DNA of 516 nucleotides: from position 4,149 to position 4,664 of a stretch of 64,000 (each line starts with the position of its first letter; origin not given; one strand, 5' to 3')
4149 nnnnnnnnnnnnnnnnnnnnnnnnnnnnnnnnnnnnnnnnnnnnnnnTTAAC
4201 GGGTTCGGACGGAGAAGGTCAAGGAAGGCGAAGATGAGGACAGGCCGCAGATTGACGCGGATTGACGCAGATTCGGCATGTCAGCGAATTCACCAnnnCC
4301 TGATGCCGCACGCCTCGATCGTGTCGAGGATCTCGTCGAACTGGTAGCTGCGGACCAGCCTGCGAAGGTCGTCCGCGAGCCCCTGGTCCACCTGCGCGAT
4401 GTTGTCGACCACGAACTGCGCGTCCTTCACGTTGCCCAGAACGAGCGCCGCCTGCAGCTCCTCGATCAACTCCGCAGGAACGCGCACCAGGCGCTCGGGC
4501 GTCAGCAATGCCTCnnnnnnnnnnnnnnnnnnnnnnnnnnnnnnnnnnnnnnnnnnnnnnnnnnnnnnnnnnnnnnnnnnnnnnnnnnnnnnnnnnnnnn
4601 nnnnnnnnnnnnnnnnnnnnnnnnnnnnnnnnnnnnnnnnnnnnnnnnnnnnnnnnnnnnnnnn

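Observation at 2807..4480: Two adjacent hybrid histidine kinases share a conserved about 60-aa C-terminal domain not assignable to a known family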

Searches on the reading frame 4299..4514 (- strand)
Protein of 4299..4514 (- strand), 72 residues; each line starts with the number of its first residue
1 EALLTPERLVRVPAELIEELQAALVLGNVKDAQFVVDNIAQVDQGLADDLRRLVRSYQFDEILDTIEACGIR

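Call 3: search_protein_families(library=pfam, proteins=[window:4299-4514:-], max_evalue=1)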
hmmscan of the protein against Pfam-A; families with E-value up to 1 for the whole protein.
seq(72 aa): 3 families
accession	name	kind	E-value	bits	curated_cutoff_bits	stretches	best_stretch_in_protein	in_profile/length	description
PF22321.2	Zona_CL2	-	0.072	13.6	26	1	23-61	114-152/154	Zonadhesin, second cohesin-like domain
PF18722.6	MazG_C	-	0.14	12.1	29.7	1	14-60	101-146/190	MazG C-terminal domain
PF17279.8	DUF5344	-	0.16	12.9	27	1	16-48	55-86/87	Family of unknown function (DUF5344)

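Call 5: search_protein_families(library=ncbifam, proteins=[window:4299-4514:-], max_evalue=1)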
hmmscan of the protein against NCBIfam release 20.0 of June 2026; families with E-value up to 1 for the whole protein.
seq(72 aa): 1 family
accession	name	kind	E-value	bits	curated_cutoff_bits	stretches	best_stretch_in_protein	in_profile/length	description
NF041551.1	YlcI_YnfO_N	subfamily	0.00024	21.1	30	1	10-37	7-33/42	YlcI/YnfO family protein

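Call 6: search_solved_structures(query=window:4299-4514:-, max_evalue=10, show_alignments=3)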
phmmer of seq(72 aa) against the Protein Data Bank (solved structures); distinct sequences matched with E-value up to 10: 1.
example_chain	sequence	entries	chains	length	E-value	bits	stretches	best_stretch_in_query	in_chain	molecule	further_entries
6ivh_A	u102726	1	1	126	0.29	14.9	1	16-66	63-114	Segregation and condensation protein A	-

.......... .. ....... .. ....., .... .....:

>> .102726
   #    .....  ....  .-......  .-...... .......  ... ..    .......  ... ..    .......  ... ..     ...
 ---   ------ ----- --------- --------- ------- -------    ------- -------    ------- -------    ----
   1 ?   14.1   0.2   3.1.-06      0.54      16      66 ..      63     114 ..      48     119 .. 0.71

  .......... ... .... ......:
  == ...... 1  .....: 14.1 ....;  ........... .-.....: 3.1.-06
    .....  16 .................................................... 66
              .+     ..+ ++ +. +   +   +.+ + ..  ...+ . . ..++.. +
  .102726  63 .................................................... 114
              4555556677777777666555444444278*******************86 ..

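Call 7: find_homologous_proteins(query=window:4299-4514:-, max_evalue=0.001)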
Query seq(72 aa) (72 aa): 2 proteins with E <= 0.001 among 4 candidates.
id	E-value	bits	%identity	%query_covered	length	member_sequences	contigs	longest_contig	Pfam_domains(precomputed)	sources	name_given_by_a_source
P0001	1.9e-20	90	68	94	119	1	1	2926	-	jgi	jgi:hypothetical protein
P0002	2.3e-4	39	92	35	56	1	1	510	-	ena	-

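Call 17: search_solved_structures(query=A1, max_evalue=10, show_alignments=4)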
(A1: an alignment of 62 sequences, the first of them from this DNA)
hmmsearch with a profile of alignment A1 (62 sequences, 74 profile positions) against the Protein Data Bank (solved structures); distinct sequences matched with E-value up to 10: 59.
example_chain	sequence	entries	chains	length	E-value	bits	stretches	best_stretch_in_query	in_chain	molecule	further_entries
7rmx_A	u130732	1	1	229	8.9e-05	25.4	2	15-38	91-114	Tunable symmetric protein, D_3_212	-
4hqd_A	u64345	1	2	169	0.00011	25.1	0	16-39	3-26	Engineered Protein OR265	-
4gpm_A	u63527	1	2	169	0.00055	22.9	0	16-39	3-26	Engineered Protein OR264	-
5kba_A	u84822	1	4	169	0.0012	21.8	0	15-39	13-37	Designed protein ANK1C2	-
6ne2_B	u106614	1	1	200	0.0029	20.6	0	13-47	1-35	Designed repeat protein binder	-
5tgw_A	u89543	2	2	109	0.0035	20.3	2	9-42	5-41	PS1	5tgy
6ne4_B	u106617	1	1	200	0.0043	20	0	13-47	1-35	Designed repeat binding protein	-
7jh6_A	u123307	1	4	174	0.0051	19.8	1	9-54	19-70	Two-domain di-Zn(II) and porphyrin-binding protein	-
5vzm_B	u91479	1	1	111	0.0068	19.4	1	5-25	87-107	DNA repair protein REV1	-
9zem_A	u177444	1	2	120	0.015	18.3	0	4-21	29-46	HeliScrew4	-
9dm3_A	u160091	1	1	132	0.016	18.2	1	19-55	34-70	naphthalenediimide binding protein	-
6z35_A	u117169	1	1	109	0.016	18.2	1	9-42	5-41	Maquette 2-1ip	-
4fn5_A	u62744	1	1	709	0.029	17.4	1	5-51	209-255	Elongation factor G 1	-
6ndz_B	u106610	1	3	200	0.033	17.2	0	13-46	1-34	Designed repeat binding protein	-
9cte_A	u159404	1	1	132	0.036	17.1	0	17-42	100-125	De novo protein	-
7c1i_A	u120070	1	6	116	0.099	15.7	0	19-43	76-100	Histidine kinase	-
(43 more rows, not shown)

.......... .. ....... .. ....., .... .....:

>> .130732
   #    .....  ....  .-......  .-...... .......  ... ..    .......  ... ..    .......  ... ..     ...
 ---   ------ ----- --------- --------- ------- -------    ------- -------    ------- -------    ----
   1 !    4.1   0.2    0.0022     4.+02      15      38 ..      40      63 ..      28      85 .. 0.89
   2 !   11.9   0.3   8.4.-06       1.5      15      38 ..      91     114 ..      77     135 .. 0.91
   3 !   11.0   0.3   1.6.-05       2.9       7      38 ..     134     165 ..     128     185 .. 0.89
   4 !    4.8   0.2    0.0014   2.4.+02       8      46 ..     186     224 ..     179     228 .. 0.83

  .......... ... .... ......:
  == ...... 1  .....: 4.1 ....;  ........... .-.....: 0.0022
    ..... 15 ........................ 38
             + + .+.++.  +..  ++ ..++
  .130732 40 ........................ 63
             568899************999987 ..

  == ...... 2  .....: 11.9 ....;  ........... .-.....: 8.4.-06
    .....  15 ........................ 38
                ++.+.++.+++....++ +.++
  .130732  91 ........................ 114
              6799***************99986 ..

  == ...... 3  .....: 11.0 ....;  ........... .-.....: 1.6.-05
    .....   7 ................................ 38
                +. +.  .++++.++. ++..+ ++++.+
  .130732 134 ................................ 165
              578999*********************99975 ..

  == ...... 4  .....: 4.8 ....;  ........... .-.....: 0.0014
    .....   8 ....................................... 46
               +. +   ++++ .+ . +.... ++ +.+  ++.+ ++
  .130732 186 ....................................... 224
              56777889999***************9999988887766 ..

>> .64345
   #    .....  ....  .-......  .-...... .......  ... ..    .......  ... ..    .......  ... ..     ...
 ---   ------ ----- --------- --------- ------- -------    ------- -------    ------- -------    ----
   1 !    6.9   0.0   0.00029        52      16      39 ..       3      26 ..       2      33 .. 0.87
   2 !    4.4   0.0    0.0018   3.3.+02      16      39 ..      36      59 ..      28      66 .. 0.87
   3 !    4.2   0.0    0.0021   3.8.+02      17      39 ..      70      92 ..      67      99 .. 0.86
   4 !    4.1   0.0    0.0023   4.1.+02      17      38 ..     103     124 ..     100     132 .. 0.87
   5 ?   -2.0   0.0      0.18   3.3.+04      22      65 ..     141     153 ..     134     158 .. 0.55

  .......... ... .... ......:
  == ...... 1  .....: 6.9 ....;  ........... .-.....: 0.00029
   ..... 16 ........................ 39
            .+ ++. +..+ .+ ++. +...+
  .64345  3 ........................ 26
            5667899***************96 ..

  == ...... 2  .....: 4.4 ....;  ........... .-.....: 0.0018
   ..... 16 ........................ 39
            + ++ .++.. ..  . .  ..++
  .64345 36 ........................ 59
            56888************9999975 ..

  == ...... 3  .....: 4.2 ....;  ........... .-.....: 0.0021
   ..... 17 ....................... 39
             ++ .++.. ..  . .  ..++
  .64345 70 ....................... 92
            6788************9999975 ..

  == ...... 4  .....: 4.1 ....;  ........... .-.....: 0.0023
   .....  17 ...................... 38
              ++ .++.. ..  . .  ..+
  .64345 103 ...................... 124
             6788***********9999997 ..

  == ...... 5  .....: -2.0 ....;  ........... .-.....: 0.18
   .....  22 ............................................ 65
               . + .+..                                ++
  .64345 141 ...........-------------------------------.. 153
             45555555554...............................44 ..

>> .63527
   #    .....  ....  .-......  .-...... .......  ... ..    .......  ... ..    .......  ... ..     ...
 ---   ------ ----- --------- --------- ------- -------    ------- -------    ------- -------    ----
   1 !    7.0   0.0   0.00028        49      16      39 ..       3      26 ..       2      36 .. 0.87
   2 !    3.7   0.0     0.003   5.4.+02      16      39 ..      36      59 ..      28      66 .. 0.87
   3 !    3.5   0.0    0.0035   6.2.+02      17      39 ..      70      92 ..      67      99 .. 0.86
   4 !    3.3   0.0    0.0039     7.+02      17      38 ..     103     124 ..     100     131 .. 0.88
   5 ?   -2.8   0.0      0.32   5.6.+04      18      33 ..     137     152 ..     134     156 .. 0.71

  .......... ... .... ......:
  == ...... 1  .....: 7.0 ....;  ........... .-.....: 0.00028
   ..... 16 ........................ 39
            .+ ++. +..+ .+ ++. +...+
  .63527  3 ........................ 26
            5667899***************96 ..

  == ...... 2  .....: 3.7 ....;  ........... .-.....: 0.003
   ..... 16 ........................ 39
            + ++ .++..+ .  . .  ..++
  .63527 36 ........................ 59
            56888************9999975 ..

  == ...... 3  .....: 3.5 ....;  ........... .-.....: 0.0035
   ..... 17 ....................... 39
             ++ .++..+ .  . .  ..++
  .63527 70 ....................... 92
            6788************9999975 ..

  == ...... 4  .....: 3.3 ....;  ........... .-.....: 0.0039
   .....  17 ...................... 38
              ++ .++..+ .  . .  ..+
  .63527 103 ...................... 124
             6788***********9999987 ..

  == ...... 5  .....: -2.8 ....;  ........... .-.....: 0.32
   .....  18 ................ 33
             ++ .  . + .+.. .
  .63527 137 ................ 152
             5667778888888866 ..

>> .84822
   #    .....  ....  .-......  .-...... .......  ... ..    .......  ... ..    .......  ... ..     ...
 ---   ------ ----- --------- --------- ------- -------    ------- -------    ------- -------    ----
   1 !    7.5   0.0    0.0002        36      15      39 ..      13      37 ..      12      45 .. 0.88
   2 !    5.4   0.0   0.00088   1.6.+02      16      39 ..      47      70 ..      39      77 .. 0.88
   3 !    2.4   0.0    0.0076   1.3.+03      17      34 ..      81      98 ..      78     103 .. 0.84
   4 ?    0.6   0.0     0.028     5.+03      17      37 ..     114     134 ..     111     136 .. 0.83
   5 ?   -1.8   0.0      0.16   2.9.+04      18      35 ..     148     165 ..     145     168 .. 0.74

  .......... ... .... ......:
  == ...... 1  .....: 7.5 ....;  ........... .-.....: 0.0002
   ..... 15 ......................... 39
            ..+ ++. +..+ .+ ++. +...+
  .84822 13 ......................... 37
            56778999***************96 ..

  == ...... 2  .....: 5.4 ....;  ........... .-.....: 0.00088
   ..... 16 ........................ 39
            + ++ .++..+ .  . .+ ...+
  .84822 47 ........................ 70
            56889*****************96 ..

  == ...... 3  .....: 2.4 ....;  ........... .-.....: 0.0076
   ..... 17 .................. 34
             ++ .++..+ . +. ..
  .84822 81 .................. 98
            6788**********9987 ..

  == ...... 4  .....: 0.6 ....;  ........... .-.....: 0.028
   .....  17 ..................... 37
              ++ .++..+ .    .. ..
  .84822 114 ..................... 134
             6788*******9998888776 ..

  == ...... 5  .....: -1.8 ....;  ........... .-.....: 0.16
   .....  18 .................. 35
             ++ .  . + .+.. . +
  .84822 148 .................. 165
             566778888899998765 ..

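Call 18: search_protein_families(library=pfam, alignment_id=A1, max_evalue=0.1)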
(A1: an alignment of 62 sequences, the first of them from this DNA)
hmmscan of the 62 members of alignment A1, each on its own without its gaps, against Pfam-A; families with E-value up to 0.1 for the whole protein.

A. member 1, seq(72 aa): 1 family
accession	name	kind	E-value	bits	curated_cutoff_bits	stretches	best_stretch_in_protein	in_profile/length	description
PF22321.2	Zona_CL2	-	0.072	13.6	26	1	23-61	114-152/154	Zonadhesin, second cohesin-like domain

B. families by the number of members that match (of 62 scanned): 30 families (the first 25 are shown)
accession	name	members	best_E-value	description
PF25393.1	LTM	2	0.0025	LUBAC thetering domain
PF19760.4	DUF6247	2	0.0063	Family of unknown function (DUF6247)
PF11266.14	Ald_deCOase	2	0.0073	Long-chain fatty aldehyde decarbonylase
PF06757.18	Ins_allergen_rp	2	0.015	Insect allergen related repeat, nitrile-specifier detoxification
PF01369.25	Sec7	2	0.027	Sec7 domain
PF08559.15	Cut8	2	0.06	Cut8, nuclear proteasome tether protein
PF24729.2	Acb2_Tad1_hairpin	1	0.0019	Acb2/Tad1, hairpin domain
PF02865.22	STAT_int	1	0.0087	STAT protein, protein interaction domain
PF14760.11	Rnk_N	1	0.012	Rnk N-terminus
PF03448.22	MgtE_N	1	0.017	MgtE intracellular N domain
PF09280.16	XPC-binding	1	0.02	XPC-binding domain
PF14276.11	DUF4363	1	0.025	Domain of unknown function (DUF4363)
PF07201.16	HrpJ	1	0.025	HrpJ-like domain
PF01361.26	Tautomerase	1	0.03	Tautomerase enzyme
PF06148.17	COG2_N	1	0.039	COG2 N-terminal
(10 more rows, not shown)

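Call 23: search_protein_representatives(alignment_id=A1)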
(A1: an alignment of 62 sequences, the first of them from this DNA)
Query: 62 sequences, 74 profile positions. Proteins with E-value up to 0.001 (for the whole library): 9064; up to 1e-10: 2312; up to 1e-30: 1. The best 150 are listed.
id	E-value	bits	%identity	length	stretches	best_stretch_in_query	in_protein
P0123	1.5e-32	127.2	-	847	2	3-69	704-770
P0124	3.2e-29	116.6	-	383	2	3-71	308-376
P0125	1.1e-27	111.7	-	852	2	4-71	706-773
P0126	7.6e-27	109.0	-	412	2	2-69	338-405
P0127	1.2e-24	101.9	-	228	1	2-71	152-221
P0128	1.7e-23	98.2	-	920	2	3-71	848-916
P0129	1.4e-22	95.3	-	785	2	3-70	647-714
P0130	1.4e-21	92.1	-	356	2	3-69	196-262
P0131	1.5e-21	92.0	-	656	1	2-70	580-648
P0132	4.6e-21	90.5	-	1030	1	4-71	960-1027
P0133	6.1e-21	90.1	-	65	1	13-71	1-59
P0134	2.6e-20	88.1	-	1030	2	7-69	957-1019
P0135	4.8e-20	87.2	-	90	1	3-70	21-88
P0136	5.6e-20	87.0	-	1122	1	2-68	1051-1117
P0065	8.5e-20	86.4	-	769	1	2-69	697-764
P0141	4.2e-19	84.2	-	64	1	10-70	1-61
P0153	2.3e-18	81.8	-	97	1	3-68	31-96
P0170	4.5e-18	80.9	-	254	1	6-71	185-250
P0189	7.4e-18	80.2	-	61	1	13-70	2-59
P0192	9.1e-18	79.9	-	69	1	7-71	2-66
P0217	2.5e-17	78.5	-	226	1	5-70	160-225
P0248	8.4e-17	76.8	-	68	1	13-69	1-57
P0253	9.8e-17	76.6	-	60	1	12-69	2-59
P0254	9.9e-17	76.6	-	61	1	13-71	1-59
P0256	1.1e-16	76.5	-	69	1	7-68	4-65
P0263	1.2e-16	76.3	-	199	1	4-70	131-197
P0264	1.3e-16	76.2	-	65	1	13-71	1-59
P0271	1.5e-16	76.0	-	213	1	4-71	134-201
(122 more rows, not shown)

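Call 24: predict_structure(alignment_id=A1)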
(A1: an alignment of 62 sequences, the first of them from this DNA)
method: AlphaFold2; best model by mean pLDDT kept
length: 72 residues; sequences in the alignment: 62
mean_pLDDT: 91.0   pTM: 0.79
mean pLDDT of the five models: 91.0, 89.4, 89.2, 89.2, 88.0
residues with pLDDT >= 90: 56; 70-90: 12; 50-70: 4; < 50: 0
segments of 3 or more residues with pLDDT < 50: none
pLDDT, mean of each block of 10 residues (from residue 1): 79 94 95 97 94 94 90 61
secondary structure, 60 per line:
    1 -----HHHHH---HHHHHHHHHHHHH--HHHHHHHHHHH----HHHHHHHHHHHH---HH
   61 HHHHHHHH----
elements in order: H6-10 H14-26 H29-39 H44-55 H59-68

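Call 27: fold_search(model_id=the predicted structure, library=pdb)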
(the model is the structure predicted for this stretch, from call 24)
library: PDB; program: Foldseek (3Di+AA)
matches with E <= 10: 40; with E <= 0.001: 0
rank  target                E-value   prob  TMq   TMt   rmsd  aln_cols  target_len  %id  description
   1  7bqs_MODEL_1_A        1.2e+00  0.33  0.40  0.29   4.3        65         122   23  Solution NMR structure of fold-U Nomur; de novo designed protein with an asymmetric all-alpha topology (released 2021-04-07)
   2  8s05_A                2.4e+00  0.30  0.45  0.11   6.5        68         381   22  ArnAB complex an archaeal ortholog of the Sec23/24 core motif (released 2025-10-29)
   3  5nbt_B                2.7e+00  0.15  0.36  0.38   7.7        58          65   22  Apo structure of p60N/p80C katanin (released 2017-04-26)
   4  5nbt_D                3.1e+00  0.14  0.35  0.36   7.5        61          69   21  Apo structure of p60N/p80C katanin (released 2017-04-26)
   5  8s05_B                4.1e+00  0.23  0.44  0.11   6.5        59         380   24  ArnAB complex an archaeal ortholog of the Sec23/24 core motif (released 2025-10-29)
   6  8arb_E                4.5e+00  0.25  0.47  0.52   7.9        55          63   13  Heterologous Complex of shortened Aeromonas hydrophila Type III secretion substrate AscX with Yersinia enterocolitica  (released 2023-04-26)
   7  7qij_DC               4.8e+00  0.30  0.43  0.32   2.2        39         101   15  Complex of the Yersinia enterocolitica Type III secretion export gate YscV with substrate:chaperone complex YscX:YscY (released 2022-06-01)
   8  8zwo_D                4.8e+00  0.21  0.37  0.10   2.6        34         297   32  Structure of CTF18-PCNA with ATP (released 2025-06-18)
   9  8umv_D                5.1e+00  0.25  0.38  0.09   2.5        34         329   32  Atomic model of the human CTF18-RFC-PCNA-DNA ternary complex with narrow PCNA opening state I (state 5) (released 2024-05-08)
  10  9pff_L                5.4e+00  0.25  0.47  0.14   3.1        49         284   26  Min22bin20S complex (NSF-alphaSNAP-2:2 syntaxin-1a H3:SNAP-25 SN1), non-hydrolyzing, class 27 (released 2025-08-06)
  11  6spc_t                5.7e+00  0.12  0.35  0.31   3.9        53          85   15  Pseudomonas aeruginosa 30s ribosome from an aminoglycoside resistant clinical isolate (released 2019-10-16)
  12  7c1i_A                6.4e+00  0.33  0.57  0.39   3.2        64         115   16  Crystal structure of histidine-containing phosphotransfer protein B (HptB) from Pseudomonas aeruginosa PAO1 (released 2020-11-04)
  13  7qij_QC               6.4e+00  0.13  0.43  0.35   6.6        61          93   15  Complex of the Yersinia enterocolitica Type III secretion export gate YscV with substrate:chaperone complex YscX:YscY (released 2022-06-01)
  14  5wrv_B                6.7e+00  0.18  0.49  0.25   7.6        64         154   22  Complex structure of human SRP72/SRP68 (released 2017-06-21)
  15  6cp3_Y                7.1e+00  0.11  0.42  0.21   5.1        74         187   15  Monomer yeast ATP synthase (F1Fo) reconstituted in nanodisc with inhibitor of oligomycin bound. (released 2018-04-11)
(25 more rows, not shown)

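Call 33: search_protein_families(library=pfam, alignment_id=A2, max_evalue=0.00001)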
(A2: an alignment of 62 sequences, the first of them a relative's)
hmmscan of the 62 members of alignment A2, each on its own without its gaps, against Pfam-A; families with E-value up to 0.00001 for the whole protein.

A. member 1, P0123 (847 aa): 4 families
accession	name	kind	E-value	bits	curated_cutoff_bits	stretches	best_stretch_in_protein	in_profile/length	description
PF02518.31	HATPase_c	-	6.6e-28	97.8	26.4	1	424-539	2-109/111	Histidine kinase-, DNA gyrase B-, and HSP90-like ATPase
PF00512.31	HisKA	-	1.3e-22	80.1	26.9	1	311-376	2-66/66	His Kinase A (phospho-acceptor) domain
PF00072.30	Response_reg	-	2.3e-22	79.7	30.2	1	570-678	2-110/111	Response regulator receiver domain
PF02743.24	dCache_1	-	1.6e-21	77.4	45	1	45-257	12-239/240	Cache domain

B. families by the number of members that match (of 62 scanned): 28 families (the first 25 are shown)
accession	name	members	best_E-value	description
PF00072.30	Response_reg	57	8.6e-59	Response regulator receiver domain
PF02518.31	HATPase_c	53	4.7e-30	Histidine kinase-, DNA gyrase B-, and HSP90-like ATPase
PF00512.31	HisKA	46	6.5e-25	His Kinase A (phospho-acceptor) domain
PF08448.16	PAS_4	22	1.1e-47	PAS fold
PF00989.32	PAS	21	2.2e-53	PAS fold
PF13426.13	PAS_9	20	5.1e-41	PAS domain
PF08447.18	PAS_3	15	1.4e-73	PAS fold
PF13188.13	PAS_8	15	8.5e-29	PAS domain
PF01590.32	GAF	9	2.3e-40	GAF domain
PF00672.30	HAMP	9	5.2e-16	HAMP domain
PF23198.2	PDE8A_N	9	1.1e-10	PDE8A-like, N-terminal domain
PF13185.12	GAF_2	8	3.4e-37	GAF domain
PF13492.12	GAF_3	5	2.1e-26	GAF domain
PF02743.24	dCache_1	4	6.9e-23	Cache domain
PF19443.4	DAHL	3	7.1e-58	DAHL domain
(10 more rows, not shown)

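Call 46: find_related_loci(query=A3, collection=genome_contigs, flank=10000)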
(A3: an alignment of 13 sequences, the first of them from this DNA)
Query A3 (72 aa) in genome_contigs; peptide patterns used: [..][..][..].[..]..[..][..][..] (x = any residue, [..] = any of these).
7 stretches matched a pattern; 6 encode a relative of the query (tblastn E <= 1e-3); 6 distinct loci.
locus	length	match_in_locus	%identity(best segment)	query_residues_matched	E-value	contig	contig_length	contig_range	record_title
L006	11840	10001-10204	53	4-71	8e-21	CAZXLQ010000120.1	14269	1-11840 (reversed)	MAG TPA_asm: uncultured Clostridia bacterium isolate SRP329715_co1_264 genome assembly, contig: NODE_6458_length_14269_c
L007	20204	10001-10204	53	4-71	1e-20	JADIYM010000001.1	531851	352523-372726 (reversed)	MAG: Blastocatellia bacterium isolate AalE_18-Q3-R2-46_BATAC.155 tig00002058-10-5276560, whole genome shotgun sequence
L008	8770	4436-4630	43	3-67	6e-16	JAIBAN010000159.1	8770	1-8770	MAG: Blastocatellia bacterium isolate SSF51 NODE_171639_length_8770_cov_7.475529, whole genome shotgun sequence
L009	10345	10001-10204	43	1-68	3e-13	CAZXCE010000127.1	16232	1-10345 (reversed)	MAG TPA_asm: uncultured Clostridia bacterium isolate SRP287051_co1_196 genome assembly, contig: NODE_4876_length_16232_c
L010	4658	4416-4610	43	2-66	2e-12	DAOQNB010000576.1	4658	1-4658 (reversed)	MAG TPA_asm: Acidobacteriota bacterium isolate AMR_MDS_0507 NODE_11351_length_4658_cov_7.569411, whole genome shotgun se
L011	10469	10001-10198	36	4-69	2e-11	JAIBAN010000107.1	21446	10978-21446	MAG: Blastocatellia bacterium isolate SSF51 NODE_48015_length_21446_cov_6.451991, whole genome shotgun sequence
